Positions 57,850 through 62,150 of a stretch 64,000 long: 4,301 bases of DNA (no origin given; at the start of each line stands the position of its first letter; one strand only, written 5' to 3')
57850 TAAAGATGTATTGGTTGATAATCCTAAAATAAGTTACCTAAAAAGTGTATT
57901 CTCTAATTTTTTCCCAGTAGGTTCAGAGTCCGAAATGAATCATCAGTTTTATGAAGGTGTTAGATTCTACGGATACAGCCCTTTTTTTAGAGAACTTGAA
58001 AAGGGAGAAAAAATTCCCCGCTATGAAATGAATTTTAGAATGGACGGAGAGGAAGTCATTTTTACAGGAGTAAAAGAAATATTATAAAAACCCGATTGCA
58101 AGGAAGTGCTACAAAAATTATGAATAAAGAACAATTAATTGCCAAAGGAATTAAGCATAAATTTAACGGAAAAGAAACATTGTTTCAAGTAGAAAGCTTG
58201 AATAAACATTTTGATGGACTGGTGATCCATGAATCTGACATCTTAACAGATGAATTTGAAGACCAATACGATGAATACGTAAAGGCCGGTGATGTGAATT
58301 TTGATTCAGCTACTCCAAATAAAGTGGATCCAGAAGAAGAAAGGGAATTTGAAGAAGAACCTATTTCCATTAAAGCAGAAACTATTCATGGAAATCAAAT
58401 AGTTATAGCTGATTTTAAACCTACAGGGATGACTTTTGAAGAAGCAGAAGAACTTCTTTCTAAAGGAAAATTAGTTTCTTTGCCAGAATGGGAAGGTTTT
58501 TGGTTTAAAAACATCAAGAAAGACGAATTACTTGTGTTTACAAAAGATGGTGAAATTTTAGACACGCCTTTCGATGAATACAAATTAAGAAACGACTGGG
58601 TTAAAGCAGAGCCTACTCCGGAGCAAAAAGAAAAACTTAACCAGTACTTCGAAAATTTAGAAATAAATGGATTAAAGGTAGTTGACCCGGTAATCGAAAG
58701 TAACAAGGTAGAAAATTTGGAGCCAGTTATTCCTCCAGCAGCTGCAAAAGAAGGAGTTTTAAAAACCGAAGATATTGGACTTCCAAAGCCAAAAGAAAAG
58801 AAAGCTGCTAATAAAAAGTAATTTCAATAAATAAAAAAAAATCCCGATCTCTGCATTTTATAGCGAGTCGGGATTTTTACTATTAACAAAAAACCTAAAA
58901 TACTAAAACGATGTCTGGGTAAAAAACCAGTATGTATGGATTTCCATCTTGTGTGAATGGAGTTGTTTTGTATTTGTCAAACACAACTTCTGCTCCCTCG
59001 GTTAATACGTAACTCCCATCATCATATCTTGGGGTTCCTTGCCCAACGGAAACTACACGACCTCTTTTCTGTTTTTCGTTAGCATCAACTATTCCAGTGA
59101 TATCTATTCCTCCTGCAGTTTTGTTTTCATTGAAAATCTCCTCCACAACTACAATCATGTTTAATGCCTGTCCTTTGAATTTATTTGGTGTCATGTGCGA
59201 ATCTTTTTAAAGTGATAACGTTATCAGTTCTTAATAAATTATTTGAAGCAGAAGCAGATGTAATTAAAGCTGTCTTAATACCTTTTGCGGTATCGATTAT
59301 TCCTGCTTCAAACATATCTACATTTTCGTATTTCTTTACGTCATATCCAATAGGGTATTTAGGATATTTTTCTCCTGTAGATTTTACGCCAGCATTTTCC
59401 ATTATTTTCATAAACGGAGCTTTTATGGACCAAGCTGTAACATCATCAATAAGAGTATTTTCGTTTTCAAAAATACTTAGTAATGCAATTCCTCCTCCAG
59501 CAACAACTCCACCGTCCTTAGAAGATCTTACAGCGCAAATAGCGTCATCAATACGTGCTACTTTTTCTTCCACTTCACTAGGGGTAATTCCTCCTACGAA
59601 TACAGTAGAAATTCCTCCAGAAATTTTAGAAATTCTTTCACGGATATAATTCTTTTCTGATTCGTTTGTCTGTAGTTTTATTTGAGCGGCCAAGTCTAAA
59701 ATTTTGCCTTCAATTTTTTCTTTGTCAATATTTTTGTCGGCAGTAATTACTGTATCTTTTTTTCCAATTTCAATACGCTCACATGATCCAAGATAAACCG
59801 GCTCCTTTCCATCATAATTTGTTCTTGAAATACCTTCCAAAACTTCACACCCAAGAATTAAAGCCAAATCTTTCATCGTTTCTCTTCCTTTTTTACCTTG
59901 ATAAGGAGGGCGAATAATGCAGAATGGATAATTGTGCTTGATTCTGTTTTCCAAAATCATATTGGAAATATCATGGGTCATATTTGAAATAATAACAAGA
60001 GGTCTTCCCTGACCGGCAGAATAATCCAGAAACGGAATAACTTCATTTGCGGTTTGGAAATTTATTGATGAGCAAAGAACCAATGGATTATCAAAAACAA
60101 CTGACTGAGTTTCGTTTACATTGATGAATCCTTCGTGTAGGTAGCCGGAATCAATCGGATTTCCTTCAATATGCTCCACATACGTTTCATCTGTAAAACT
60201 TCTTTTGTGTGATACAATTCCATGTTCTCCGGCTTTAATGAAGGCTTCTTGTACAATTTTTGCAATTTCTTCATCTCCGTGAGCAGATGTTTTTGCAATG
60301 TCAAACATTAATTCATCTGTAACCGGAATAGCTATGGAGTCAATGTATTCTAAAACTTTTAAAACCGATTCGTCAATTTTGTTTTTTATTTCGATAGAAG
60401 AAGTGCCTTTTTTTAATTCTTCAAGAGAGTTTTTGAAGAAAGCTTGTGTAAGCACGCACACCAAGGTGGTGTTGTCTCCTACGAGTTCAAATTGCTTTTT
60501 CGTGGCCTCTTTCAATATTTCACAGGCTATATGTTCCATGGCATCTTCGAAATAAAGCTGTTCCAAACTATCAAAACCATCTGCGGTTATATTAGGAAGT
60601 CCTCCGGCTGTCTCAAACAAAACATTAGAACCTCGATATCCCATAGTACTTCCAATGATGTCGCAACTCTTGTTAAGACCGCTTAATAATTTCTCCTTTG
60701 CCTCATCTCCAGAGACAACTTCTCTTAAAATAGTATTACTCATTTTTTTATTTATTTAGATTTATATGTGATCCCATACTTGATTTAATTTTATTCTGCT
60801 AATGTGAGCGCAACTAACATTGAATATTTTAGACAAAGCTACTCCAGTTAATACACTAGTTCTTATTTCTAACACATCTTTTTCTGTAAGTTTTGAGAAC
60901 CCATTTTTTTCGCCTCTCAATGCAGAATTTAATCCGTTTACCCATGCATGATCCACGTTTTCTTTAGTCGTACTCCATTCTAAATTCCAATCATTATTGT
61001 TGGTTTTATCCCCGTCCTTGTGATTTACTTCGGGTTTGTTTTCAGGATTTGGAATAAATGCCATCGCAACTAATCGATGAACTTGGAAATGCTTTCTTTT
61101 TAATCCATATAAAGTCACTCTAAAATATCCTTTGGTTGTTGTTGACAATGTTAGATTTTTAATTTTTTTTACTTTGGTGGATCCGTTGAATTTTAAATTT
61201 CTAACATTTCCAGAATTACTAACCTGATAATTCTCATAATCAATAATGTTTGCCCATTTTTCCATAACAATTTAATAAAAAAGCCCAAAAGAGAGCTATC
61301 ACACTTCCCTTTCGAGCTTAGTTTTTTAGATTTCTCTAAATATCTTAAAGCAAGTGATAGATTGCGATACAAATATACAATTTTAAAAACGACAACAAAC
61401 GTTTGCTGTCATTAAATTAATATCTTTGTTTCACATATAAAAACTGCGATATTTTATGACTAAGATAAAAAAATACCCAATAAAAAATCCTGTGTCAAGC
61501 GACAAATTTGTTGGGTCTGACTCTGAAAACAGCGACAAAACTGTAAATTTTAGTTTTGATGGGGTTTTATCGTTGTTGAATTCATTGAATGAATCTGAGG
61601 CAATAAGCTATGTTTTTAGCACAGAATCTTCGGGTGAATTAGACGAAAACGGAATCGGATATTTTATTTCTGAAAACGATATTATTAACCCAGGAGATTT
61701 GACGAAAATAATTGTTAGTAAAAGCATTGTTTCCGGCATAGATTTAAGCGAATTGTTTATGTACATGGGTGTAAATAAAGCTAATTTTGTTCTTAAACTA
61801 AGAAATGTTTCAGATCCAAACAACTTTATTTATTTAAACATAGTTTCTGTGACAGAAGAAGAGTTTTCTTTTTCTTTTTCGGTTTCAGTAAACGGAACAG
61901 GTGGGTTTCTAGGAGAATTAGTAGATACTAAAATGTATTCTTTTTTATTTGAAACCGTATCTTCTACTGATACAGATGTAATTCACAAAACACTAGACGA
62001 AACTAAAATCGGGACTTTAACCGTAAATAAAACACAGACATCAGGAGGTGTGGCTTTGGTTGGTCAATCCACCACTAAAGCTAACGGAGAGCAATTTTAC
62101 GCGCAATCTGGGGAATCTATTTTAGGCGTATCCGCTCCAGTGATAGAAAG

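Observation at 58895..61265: Phage-encoded GroEL plus GroES pair in inverted order, with an HNH homing endonuclease immediately upstream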

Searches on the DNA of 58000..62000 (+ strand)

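Call 7: search_dna_similar(query=window:58000-62000:+, collection=phages, mode=near, max_rows=25)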
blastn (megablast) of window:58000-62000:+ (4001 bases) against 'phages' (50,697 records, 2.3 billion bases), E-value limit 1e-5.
No match.

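Call 71: search_rna_families(source=window, start=58700, end=61600, threshold=evalue, max_evalue=1)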
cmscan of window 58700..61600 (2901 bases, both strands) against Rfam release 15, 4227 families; matches with E-value up to 1: 2.
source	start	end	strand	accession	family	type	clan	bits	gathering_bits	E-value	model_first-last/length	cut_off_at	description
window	59554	59666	-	RF02191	TCL6_1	Gene; lncRNA;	-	22.2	60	0.086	1-113/113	no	T-cell leukemia/lymphoma 6 conserved region 1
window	60210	60289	+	RF01844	SmY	Gene; snRNA; splicing;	-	22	39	0.083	1-80/80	no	SmY spliceosomal RNA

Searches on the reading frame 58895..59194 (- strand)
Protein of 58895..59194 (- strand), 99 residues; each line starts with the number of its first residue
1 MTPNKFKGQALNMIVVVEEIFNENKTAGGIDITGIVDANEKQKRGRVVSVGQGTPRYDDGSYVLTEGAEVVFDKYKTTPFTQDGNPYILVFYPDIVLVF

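Call 4: search_protein_families(library=phrogs, proteins=[window:58895-59194:-], max_evalue=0.001)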
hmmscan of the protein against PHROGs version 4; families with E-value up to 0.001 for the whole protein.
window:58895-59194:- (99 aa): 1 family
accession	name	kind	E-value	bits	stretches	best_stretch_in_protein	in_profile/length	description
phrog_3188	-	other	2.2e-11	44.4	1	9-97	4-92/96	co-chaperonin GroES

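Call 5: search_protein_families(library=pfam, proteins=[window:58895-59194:-], max_evalue=0.01)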
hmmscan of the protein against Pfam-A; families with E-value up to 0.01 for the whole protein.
window:58895-59194:- (99 aa): 1 family
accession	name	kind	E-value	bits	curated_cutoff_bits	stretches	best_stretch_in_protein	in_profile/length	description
PF00166.26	Cpn10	-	8e-14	51.9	21.1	1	10-98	4-92/93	Chaperonin 10 Kd subunit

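Call 13: search_solved_structures(query=window:58895-59194:-, show_alignments=2, max_evalue=0.01)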
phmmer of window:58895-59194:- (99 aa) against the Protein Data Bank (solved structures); distinct sequences matched with E-value up to 0.01: 9.
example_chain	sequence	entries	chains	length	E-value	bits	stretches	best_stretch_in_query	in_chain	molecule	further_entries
7ekq_R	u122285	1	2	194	5.1e-08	36.2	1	15-96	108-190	Cpn20 co-chaperonin subunit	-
1wnr_A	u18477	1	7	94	1.6e-07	34.6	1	14-98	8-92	10 kDa chaperonin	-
4v4o_O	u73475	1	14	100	1.8e-07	34.5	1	13-98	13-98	cpn10(GroES)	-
3nx6_A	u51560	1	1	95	1.9e-05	28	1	13-98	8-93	10kDa chaperonin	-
8wux_a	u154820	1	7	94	2.6e-05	27.6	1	14-96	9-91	Co-chaperonin GroES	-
8wuw_a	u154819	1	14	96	2.7e-05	27.5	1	14-96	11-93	Co-chaperonin GroES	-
8wuc_a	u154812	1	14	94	3.9e-05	27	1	11-97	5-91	Co-chaperonin GroES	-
1hx5_A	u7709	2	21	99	0.00022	24.6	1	17-98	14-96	10 KDA CHAPERONIN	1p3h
1lep_A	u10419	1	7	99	0.00072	22.9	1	22-98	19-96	CHAPERONIN-10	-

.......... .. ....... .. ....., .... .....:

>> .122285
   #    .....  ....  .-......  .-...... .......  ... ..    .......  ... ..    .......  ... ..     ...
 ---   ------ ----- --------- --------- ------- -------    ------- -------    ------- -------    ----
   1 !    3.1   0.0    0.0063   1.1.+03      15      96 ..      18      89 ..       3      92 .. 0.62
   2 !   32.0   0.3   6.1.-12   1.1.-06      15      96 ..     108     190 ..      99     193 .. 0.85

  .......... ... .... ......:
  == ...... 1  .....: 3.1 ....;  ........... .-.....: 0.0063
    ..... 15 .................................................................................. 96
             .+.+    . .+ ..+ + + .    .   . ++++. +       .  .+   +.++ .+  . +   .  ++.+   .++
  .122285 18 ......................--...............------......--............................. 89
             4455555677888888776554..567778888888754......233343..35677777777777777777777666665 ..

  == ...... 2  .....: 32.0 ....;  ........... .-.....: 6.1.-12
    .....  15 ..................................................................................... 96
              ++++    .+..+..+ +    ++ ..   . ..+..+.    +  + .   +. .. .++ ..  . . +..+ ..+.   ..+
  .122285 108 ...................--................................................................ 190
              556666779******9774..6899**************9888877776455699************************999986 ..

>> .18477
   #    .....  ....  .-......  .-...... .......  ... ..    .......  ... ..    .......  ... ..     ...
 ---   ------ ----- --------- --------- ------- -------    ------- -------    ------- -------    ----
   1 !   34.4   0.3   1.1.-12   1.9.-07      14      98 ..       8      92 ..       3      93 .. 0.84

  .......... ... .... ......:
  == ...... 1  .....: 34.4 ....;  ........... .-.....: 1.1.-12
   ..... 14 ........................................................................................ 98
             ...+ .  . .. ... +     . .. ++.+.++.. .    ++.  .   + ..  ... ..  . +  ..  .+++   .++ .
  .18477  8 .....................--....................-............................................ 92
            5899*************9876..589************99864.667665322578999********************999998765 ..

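Call 14: search_dna_similar(query=window:58895-59194:-, collection=phages, mode=protein, max_rows=60, rows=spread, max_evalue=0.001)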
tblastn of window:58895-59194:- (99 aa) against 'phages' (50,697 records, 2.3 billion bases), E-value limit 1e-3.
No match.

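Call 52: find_homologous_proteins(query=window:58895-59194:-, max_evalue=0.001)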
Query window:58895-59194:- (99 aa): 51 proteins with E <= 0.001 among 53 candidates.
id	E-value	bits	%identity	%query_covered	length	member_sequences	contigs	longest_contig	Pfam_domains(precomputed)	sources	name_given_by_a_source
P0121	5.7e-59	214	100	100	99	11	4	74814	PF00166.27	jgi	-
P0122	5.5e-43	163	76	97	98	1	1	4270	PF00166.27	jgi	-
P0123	5.6e-40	153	73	98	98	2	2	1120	PF00166.27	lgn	-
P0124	5.8e-40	153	72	97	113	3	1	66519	PF00166.27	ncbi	-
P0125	7.2e-40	153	70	97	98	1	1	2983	PF00166.27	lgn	-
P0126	9.8e-40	152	74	97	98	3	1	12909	PF00166.27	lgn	-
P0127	2.0e-39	151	70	97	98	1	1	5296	PF00166.27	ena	-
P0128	5.1e-39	150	69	97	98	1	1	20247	PF00166.27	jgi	-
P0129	1.1e-38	149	68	100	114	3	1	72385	PF00166.27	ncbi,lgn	-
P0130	1.4e-38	149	69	97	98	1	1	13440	PF00166.27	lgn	-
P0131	1.5e-38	149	69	97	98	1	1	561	PF00166.27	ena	-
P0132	4.7e-38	147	69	97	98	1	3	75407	PF00166.27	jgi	jgi:chaperonin GroES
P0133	6.9e-38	146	69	97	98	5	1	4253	PF00166.27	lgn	-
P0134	1.2e-37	146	67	97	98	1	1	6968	PF00166.27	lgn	-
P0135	2.0e-37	145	67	97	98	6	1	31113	PF00166.27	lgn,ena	-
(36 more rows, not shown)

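Call 53: find_encoding_contigs(protein=P0121, flank=5000, max_places=6)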
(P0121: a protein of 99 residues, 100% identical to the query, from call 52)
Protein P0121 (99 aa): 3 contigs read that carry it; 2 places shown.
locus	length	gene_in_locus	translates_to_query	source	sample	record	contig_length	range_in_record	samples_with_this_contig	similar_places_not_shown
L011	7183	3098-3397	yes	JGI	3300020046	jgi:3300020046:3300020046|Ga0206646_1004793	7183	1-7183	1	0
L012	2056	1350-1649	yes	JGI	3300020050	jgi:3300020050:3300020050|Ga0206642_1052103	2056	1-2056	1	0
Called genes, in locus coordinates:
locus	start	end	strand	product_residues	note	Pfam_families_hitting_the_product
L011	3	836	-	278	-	?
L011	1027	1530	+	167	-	PF07463:NUMOD4, PF13392:HNH_3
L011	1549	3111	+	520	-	PF00118:Cpn60_TCP1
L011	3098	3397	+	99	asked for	PF00166:Cpn10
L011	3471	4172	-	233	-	-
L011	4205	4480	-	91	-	-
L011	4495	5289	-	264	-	-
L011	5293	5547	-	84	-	-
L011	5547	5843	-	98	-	-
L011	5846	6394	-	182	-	-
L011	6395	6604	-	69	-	-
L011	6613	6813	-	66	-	-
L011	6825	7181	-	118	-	?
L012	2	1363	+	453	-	?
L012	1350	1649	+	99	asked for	PF00166:Cpn10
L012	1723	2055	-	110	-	?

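Call 87: predict_structure(alignment_id=A8)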
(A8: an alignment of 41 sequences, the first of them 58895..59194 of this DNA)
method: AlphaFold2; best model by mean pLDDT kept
length: 99 residues; sequences in the alignment: 41
mean_pLDDT: 88.3   pTM: 0.79
mean pLDDT of the five models: 88.3, 87.4, 85.9, 85.3, 84.9
residues with pLDDT >= 90: 66; 70-90: 25; 50-70: 8; < 50: 0
segments of 3 or more residues with pLDDT < 50: none
pLDDT, mean of each block of 10 residues (from residue 1): 86 94 70 73 92 95 93 92 95 93
secondary structure, 60 per line:
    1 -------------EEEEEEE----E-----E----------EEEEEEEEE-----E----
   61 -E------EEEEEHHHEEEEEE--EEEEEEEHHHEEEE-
elements in order: E14-20 E42-50 E69-73 E77-82 E85-91 E95-98

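Call 89: fold_search(model_id=the predicted structure, library=pdb)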
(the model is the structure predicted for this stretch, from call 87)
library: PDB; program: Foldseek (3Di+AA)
matches with E <= 10: 360; with E <= 0.001: 30
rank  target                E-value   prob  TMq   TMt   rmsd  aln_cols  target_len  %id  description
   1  1p3h_A                3.7e-07  1.00  0.63  0.63   8.5        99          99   29  Crystal Structure of the Mycobacterium tuberculosis chaperonin 10 tetradecamer (released 2003-07-15)
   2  1p3h_B                1.3e-06  1.00  0.63  0.63   8.4        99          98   28  Crystal Structure of the Mycobacterium tuberculosis chaperonin 10 tetradecamer (released 2003-07-15)
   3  1wnr_C                2.8e-06  1.00  0.63  0.73   5.5        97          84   29  Crystal structure of the Cpn10 from Thermus thermophilus HB8 (released 2004-12-07)
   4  8wuw_a                3.3e-06  1.00  0.62  0.65   6.6        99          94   27  Cryo-EM structure of H. thermophilus GroEL-GroES2 asymmetric football complex (released 2024-03-27)
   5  4pj1_U                7.3e-06  1.00  0.64  0.62   7.9        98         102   26  Crystal structure of the human mitochondrial chaperonin symmetrical 'football' complex (released 2015-04-29)
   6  1wnr_G                1.3e-05  1.00  0.63  0.72   7.1        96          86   32  Crystal structure of the Cpn10 from Thermus thermophilus HB8 (released 2004-12-07)
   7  5opx_O                1.4e-05  1.00  0.61  0.64   6.8        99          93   24  Crystal structure of the GroEL mutant A109C in complex with GroES and ADP BeF2 (released 2018-01-10)
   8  4v4o_O                1.4e-05  1.00  0.62  0.64   6.5       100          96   33  Crystal Structure of the Chaperonin Complex Cpn60/Cpn10/(ADP)7 from Thermus Thermophilus (released 2014-07-09)
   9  4v4o_P                1.6e-05  1.00  0.61  0.65   6.5        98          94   33  Crystal Structure of the Chaperonin Complex Cpn60/Cpn10/(ADP)7 from Thermus Thermophilus (released 2014-07-09)
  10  4pj1_2                2.4e-05  1.00  0.63  0.60   8.0       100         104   26  Crystal structure of the human mitochondrial chaperonin symmetrical 'football' complex (released 2015-04-29)
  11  8wuc_a                3.2e-05  1.00  0.63  0.66   6.8        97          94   35  Cryo-EM structure of H. thermoluteolus GroEL-GroES2 football complex (released 2024-03-27)
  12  5opx_U                3.2e-05  1.00  0.59  0.64   6.9        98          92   26  Crystal structure of the GroEL mutant A109C in complex with GroES and ADP BeF2 (released 2018-01-10)
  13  5opx_V                3.6e-05  1.00  0.60  0.64   6.6        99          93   24  Crystal structure of the GroEL mutant A109C in complex with GroES and ADP BeF2 (released 2018-01-10)
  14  5opx_1                3.8e-05  1.00  0.60  0.64   7.1        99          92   25  Crystal structure of the GroEL mutant A109C in complex with GroES and ADP BeF2 (released 2018-01-10)
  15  5opx_P                3.8e-05  1.00  0.60  0.63   6.8       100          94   24  Crystal structure of the GroEL mutant A109C in complex with GroES and ADP BeF2 (released 2018-01-10)
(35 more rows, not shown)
